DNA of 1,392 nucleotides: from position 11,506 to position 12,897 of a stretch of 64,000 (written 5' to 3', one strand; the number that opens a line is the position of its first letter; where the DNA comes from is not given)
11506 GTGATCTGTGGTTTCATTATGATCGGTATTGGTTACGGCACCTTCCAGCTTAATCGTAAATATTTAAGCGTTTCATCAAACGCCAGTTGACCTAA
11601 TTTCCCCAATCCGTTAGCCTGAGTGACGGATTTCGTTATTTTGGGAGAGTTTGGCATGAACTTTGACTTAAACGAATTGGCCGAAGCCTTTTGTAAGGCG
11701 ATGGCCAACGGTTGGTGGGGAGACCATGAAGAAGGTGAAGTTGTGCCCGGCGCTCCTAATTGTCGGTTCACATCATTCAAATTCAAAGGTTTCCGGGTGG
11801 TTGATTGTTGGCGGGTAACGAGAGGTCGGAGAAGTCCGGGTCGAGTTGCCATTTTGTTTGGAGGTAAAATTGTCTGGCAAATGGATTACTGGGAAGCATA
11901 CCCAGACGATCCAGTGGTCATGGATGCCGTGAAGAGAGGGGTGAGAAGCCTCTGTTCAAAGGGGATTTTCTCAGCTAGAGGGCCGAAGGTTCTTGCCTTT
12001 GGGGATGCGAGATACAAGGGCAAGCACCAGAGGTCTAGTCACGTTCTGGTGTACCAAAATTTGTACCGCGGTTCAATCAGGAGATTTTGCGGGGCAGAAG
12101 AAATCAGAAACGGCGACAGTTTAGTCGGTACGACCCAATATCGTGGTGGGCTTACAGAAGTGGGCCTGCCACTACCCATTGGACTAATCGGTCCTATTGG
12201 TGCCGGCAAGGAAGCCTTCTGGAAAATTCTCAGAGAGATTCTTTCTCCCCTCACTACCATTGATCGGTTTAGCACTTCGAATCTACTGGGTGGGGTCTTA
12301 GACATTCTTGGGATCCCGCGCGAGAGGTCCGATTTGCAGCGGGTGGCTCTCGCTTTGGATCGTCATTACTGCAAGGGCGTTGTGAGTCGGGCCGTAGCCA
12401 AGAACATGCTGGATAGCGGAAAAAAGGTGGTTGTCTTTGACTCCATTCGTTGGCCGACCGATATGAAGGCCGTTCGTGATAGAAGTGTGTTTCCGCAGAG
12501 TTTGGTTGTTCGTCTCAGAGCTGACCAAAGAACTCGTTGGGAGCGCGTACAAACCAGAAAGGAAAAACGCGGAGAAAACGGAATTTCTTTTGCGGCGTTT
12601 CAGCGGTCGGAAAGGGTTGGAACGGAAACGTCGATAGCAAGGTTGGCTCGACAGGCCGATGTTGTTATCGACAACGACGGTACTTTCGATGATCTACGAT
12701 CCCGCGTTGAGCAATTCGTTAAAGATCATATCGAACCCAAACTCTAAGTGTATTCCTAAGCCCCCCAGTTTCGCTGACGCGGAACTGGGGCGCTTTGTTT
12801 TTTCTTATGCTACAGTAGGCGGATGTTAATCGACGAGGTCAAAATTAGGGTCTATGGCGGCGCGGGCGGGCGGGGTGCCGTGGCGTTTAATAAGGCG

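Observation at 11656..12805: Codon-atypical gene fusing an unknown N-domain to a CoaE-like P-loop domain with degenerate Walker A (GAGKE)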

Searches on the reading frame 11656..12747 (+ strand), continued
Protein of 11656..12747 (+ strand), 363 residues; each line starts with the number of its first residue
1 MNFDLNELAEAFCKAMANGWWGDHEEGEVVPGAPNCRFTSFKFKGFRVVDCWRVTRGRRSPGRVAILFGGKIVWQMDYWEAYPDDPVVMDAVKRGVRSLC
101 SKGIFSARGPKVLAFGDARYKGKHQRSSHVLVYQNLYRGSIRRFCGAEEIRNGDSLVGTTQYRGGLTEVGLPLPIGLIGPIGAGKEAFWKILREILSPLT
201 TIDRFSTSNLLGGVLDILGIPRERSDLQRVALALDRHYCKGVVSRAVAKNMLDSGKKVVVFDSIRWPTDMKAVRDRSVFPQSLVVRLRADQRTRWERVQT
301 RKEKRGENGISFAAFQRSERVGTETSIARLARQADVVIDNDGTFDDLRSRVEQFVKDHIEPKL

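Call 53: fold_search(model_id=the predicted structure, library=pdb)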
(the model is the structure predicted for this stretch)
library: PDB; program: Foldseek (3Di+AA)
matches with E <= 10: 1465; with E <= 0.001: 269
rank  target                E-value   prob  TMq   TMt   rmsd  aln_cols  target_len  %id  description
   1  3lw7_A                1.6e-08  1.00  0.41  0.82   3.0       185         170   23  The Crystal Structure of an Adenylate kinase-related protein bound to AMP from sulfolobus solfataricus to 2.3A (released 2010-03-09)
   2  3h0k_A                6.1e-08  1.00  0.41  0.83   2.8       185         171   23  Crystal structure of an adenylated kinase related protein from sulfolobus solfataricus to 3.25a (released 2009-04-21)
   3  3h0k_B                2.8e-07  1.00  0.40  0.80   3.2       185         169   22  Crystal structure of an adenylated kinase related protein from sulfolobus solfataricus to 3.25a (released 2009-04-21)
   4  6ln3                  1.8e-06  1.00  0.37  0.61   5.3       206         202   16  Crystal structure of adenylate kinase from an extremophilic archaeon Aeropyrum pernix with ATP and AMP (released 2020-04-22)
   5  5xru_A                2.7e-06  1.00  0.36  0.64   5.6       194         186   16  Crystal structure of Notothenia coriiceps adenylate kinase variant (released 2018-06-13)
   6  5ycb_A                3.3e-06  1.00  0.37  0.64   5.6       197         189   16  Crystal structure of notothenia coriiceps adenylate kinase variant (released 2018-09-12)
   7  1uej_B                3.7e-06  1.00  0.32  0.51   7.6       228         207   12  Crystal structure of human uridine-cytidine kinase 2 complexed with a substrate, cytidine (released 2004-05-04)
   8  5x6k_A                4.1e-06  1.00  0.36  0.64   5.6       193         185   16  Crystal structure of adenylate kinase (released 2018-02-28)
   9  5ycd_A                4.1e-06  1.00  0.36  0.63   5.8       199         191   16  Crystal structure of Poecilia reticulata adenylate kinase (released 2018-09-12)
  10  5xz2_A                4.4e-06  1.00  0.37  0.63   5.6       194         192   15  Crystal structure of adenylate kinase (released 2018-07-18)
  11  2c95_B                4.4e-06  1.00  0.37  0.62   5.9       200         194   16  Structure of adenylate kinase 1 in complex with P1,P4-di(adenosine) tetraphosphate (released 2007-02-20)
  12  3n2i_A                4.4e-06  1.00  0.33  0.53   6.6       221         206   18  2.25 Angstrom resolution crystal structure of a thymidylate kinase (tmk) from Vibrio cholerae O1 biovar eltor str. N16 (released 2010-06-02)
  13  7xnd                  5.2e-06  1.00  0.36  0.70   4.4       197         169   17  Crystal structure of Phosphomevalonate kinase from Silkworm (released 2023-05-03)
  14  5ukd                  5.9e-06  1.00  0.37  0.64   5.5       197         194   16  PH INFLUENCES FLUORIDE COORDINATION NUMBER OF THE ALFX PHOSPHORYL TRANSFER TRANSITION STATE ANALOG (released 1999-08-14)
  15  5ycc_A                6.6e-06  1.00  0.36  0.64   5.5       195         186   16  Crystal structure of Notothenia coriiceps adenylate kinase variant (released 2018-09-12)
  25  2if2_A                1.1e-05  1.00  0.34  0.59   5.0       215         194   16  Crystal Structure of the Putative Dephospho-CoA Kinase from Aquifex aeolicus, Northeast Structural Genomics Target QR7 (released 2006-10-03)
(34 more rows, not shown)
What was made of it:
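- On UPF0200 / PRK08356-like nucleotide kinases (broad family): Foldseek's top hit has TM 0.82 (call 53).
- Closest known: Adenylate / UMP-CMP kinases. Same: There is a D-x-x-R acceptor-phosphate motif and arginine-rich lid logic (call 53; motif comparison from general knowledge).
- Foldseek's best hit is 3lw7 (TM 0.82), followed by adenylate, UMP/CMP and thymidylate kinases (call 53). CoaE structures rank behind adenylate kinases in the fold search (call 53).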

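Call 55: find_encoding_contigs(protein=P0007, flank=6000, max_places=3)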
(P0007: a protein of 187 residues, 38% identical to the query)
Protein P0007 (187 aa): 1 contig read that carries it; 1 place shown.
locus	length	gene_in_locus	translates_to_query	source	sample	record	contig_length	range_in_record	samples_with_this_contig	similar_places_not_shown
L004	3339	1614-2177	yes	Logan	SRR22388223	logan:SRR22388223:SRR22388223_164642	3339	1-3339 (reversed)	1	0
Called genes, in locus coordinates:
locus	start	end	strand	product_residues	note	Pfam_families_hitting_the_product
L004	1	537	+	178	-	?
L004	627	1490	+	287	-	PF03848:TehB (faint), PF13489:Methyltransf_23, PF13847:Methyltransf_31, PF08241:Methyltransf_11 (faint), PF08242:Methyltransf_12 (faint), PF13649:Methyltransf_25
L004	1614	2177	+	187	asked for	-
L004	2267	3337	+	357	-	?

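Call 56: find_encoding_contigs(protein=P0010, flank=6000, max_places=3)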
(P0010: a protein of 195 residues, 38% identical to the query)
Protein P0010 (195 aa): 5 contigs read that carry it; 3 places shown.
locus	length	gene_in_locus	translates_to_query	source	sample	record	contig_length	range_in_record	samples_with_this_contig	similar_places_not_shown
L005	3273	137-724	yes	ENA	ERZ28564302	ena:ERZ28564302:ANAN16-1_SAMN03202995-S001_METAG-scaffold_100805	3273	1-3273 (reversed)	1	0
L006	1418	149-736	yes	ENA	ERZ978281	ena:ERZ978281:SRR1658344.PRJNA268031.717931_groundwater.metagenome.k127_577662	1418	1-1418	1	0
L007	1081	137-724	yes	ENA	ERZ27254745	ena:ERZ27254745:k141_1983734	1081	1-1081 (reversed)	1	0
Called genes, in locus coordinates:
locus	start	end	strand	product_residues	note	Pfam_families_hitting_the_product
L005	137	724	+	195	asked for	PF13207:AAA_17 (weak)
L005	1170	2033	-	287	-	-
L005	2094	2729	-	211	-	-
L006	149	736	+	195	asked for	PF13207:AAA_17 (weak)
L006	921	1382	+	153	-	-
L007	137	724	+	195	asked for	PF13207:AAA_17 (weak)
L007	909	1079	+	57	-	?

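Call 61: find_related_loci(query=window:11656-12747:+, collection=viral_contigs, flank=5000)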
Query window:11656-12747:+ (363 aa) in viral_contigs; peptide patterns used: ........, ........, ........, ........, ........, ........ (x = any residue, [..] = any of these).
No stretch of DNA in the collection matches any of the patterns.

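Call 78: search_protein_families(library=pfam, proteins=[P0004, P0044, P0143, P0114, P0132, P0128, P0133, P0062], max_evalue=0.001)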
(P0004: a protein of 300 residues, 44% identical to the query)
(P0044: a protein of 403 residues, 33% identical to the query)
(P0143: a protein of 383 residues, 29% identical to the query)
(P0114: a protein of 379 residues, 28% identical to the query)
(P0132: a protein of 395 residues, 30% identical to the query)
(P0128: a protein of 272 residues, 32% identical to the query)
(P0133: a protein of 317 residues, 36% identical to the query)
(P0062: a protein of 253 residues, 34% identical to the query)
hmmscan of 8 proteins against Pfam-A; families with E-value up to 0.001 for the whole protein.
P0004 (300 aa): 2 families
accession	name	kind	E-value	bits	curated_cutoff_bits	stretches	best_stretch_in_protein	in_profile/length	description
PF24963.1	DUF7768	-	5.8e-22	78.3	26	1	192-295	2-98/98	Domain of unknown function (DUF7768)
PF13238.12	AAA_18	-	1.9e-05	25.5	29.4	1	7-133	1-118/128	AAA domain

P0044 (403 aa): 2 families
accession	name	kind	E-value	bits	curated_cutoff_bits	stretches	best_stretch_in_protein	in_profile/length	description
PF13419.12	HAD_2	-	3.5e-18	66.8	23.8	1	9-178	3-177/178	Haloacid dehalogenase-like hydrolase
PF00702.32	Hydrolase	-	1.6e-12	48.7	26.4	1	5-173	2-191/191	haloacid dehalogenase-like hydrolase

P0143 (383 aa): 9 families
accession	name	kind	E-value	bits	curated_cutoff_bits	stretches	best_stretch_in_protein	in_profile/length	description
PF13207.12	AAA_17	-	9.8e-10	39.3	27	1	207-331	2-131/136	AAA domain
PF13238.12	AAA_18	-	3.8e-09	37.5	29.4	1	203-334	1-122/128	AAA domain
PF13671.12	AAA_33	-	1.1e-07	32.6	27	1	205-339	4-135/143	AAA domain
PF00156.33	Pribosyltran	-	4.9e-07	29.6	26.3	1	37-152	4-128/158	Phosphoribosyl transferase domain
PF13401.12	AAA_22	-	0.00015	22.5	27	1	201-250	6-57/130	AAA domain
PF01121.26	CoaE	-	0.0004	20.5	27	0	202-221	2-21/180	Dephospho-CoA kinase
PF03266.21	NTPase_1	-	0.00047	20.5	23.9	0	203-227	2-26/168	NTPase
PF01712.25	dNK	-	0.00049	20.3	27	0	203-224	1-22/203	Deoxynucleoside kinase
PF02492.25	cobW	-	0.00093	19.3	20.7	0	202-231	2-31/180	CobW/HypB/UreG, nucleotide-binding domain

P0114 (379 aa): 7 families
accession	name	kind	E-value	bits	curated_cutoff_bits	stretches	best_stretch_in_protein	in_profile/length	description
PF13207.12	AAA_17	-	2.1e-30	106.2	27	2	203-322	2-125/136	AAA domain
PF13238.12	AAA_18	-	3.4e-25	89.4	29.4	2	4-128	1-114/128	AAA domain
PF01121.26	CoaE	-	1.1e-08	35.4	27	1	198-243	2-45/180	Dephospho-CoA kinase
PF04275.20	P-mevalo_kinase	-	2.9e-08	34.1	33.8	0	244-298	60-113/114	Phosphomevalonate kinase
PF00406.28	ADK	-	6.4e-07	30.1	26.8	1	201-238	1-38/151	Adenylate kinase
PF01712.25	dNK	-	0.0003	21.1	27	0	202-226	4-28/203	Deoxynucleoside kinase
PF13671.12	AAA_33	-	0.0004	21.1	27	0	3-128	1-121/143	AAA domain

P0132 (395 aa): 6 families
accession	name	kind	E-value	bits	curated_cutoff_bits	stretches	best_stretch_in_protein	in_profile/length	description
PF13207.12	AAA_17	-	5.6e-19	69.2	27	2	9-138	2-132/136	AAA domain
PF13238.12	AAA_18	-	8.1e-18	65.5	29.4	2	207-334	2-119/128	AAA domain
PF13671.12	AAA_33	-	4.3e-08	34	27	1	208-342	4-136/143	AAA domain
PF13521.12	AAA_28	-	0.00014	22.5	27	0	208-289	4-80/164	AAA domain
PF19263.5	DUF5906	-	0.00023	22.2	27.6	0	11-62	6-57/114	Family of unknown function (DUF5906)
PF00406.28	ADK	-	0.0003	21.4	26.8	0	8-51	2-45/151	Adenylate kinase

P0128 (272 aa): 0 families

P0133 (317 aa): 0 families

P0062 (253 aa): 2 families
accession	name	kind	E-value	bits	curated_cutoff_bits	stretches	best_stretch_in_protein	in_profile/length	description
PF13207.12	AAA_17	-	3.8e-06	27.7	27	1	63-188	1-124/136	AAA domain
PF13238.12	AAA_18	-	0.00034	21.5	29.4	1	60-190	1-115/128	AAA domain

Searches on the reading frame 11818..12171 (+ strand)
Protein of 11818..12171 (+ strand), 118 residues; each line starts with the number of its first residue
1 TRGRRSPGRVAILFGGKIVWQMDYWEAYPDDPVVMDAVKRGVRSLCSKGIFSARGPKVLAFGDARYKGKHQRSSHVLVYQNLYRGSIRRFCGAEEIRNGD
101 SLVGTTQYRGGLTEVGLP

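Call 60: search_protein_families(library=pfam, proteins=[window:11818-12171:+], max_evalue=10)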
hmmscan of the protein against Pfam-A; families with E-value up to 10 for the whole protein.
window:11818-12171:+ (118 aa): 1 family
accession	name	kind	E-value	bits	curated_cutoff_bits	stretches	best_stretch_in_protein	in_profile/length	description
PF18931.5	DUF5680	-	2.5e-05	25.1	25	1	63-112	54-103/104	Domain of unknown function (DUF5680)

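Call 84: search_solved_structures(query=window:11818-12171:+, max_evalue=10, show_alignments=3)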
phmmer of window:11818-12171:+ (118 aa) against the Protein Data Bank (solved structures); distinct sequences matched with E-value up to 10: 0.

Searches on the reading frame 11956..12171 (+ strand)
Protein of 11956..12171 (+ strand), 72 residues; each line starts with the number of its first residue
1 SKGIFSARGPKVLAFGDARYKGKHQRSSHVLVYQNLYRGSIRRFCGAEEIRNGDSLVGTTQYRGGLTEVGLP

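Call 60: search_protein_families(library=pfam, proteins=[window:11956-12171:+], max_evalue=10)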
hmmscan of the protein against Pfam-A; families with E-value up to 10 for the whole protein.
window:11956-12171:+ (72 aa): 1 family
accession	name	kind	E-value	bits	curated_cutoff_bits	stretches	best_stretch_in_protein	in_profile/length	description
PF18931.5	DUF5680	-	5.6e-05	23.9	25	1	17-66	54-103/104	Domain of unknown function (DUF5680)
